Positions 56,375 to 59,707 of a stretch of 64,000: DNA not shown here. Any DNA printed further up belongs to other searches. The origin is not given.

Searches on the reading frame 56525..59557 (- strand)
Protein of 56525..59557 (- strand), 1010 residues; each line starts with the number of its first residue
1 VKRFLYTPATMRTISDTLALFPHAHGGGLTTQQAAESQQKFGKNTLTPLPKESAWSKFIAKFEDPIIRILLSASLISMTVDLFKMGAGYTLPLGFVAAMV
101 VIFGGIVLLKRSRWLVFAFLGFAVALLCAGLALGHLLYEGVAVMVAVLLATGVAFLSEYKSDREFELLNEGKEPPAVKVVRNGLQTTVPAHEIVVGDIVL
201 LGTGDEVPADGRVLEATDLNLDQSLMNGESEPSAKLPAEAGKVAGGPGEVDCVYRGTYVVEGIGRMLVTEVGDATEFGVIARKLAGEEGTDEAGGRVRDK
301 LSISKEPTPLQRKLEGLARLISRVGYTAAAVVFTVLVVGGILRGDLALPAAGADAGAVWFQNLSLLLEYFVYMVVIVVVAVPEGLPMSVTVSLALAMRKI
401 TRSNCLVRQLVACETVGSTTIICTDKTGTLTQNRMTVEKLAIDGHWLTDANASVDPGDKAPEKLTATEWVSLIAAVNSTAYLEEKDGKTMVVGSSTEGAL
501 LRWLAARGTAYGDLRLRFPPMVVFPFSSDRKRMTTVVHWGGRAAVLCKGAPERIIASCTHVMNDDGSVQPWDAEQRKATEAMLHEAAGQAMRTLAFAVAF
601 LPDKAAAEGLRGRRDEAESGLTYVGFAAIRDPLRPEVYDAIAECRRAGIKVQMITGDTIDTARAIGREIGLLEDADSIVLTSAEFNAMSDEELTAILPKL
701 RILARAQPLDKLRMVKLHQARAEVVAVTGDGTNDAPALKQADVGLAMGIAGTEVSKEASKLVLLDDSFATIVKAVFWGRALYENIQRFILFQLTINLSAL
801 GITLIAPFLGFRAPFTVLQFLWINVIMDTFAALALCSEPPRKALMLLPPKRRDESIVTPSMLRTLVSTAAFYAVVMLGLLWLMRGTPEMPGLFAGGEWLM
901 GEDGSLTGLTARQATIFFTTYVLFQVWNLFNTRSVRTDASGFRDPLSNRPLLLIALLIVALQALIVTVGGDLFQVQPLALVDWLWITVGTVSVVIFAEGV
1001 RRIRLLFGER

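Call 30: search_protein_families(library=pfam, proteins=[window:56525-59557:-], max_evalue=0.001)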
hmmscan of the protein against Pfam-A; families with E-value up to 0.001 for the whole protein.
window:56525-59557:- (1010 aa): 7 families
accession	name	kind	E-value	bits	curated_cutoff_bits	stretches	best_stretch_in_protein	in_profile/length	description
PF00689.26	Cation_ATPase_C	-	2.1e-36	125.8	27.3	1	813-1002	2-174/175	Cation transporting ATPase, C-terminus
PF00122.25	E1-E2_ATPase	-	1.2e-33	116.6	28.1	1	173-402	3-180/181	E1-E2 ATPase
PF13246.12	Cation_ATPase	-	7.3e-18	64.8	21.7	1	475-561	2-91/91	Cation transport ATPase (P-type)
PF00702.32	Hydrolase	-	6.8e-16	59.7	26.4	1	602-742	67-191/191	haloacid dehalogenase-like hydrolase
PF00690.31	Cation_ATPase_N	-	1.3e-13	50.8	20.4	1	27-77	19-69/69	Cation transporter/ATPase, N-terminus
PF12710.13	HAD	-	6.5e-05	23.9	27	1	607-739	62-189/189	haloacid dehalogenase-like hydrolase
PF08282.18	Hydrolase_3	-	0.00023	21.4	20.9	1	718-762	199-243/255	haloacid dehalogenase-like hydrolase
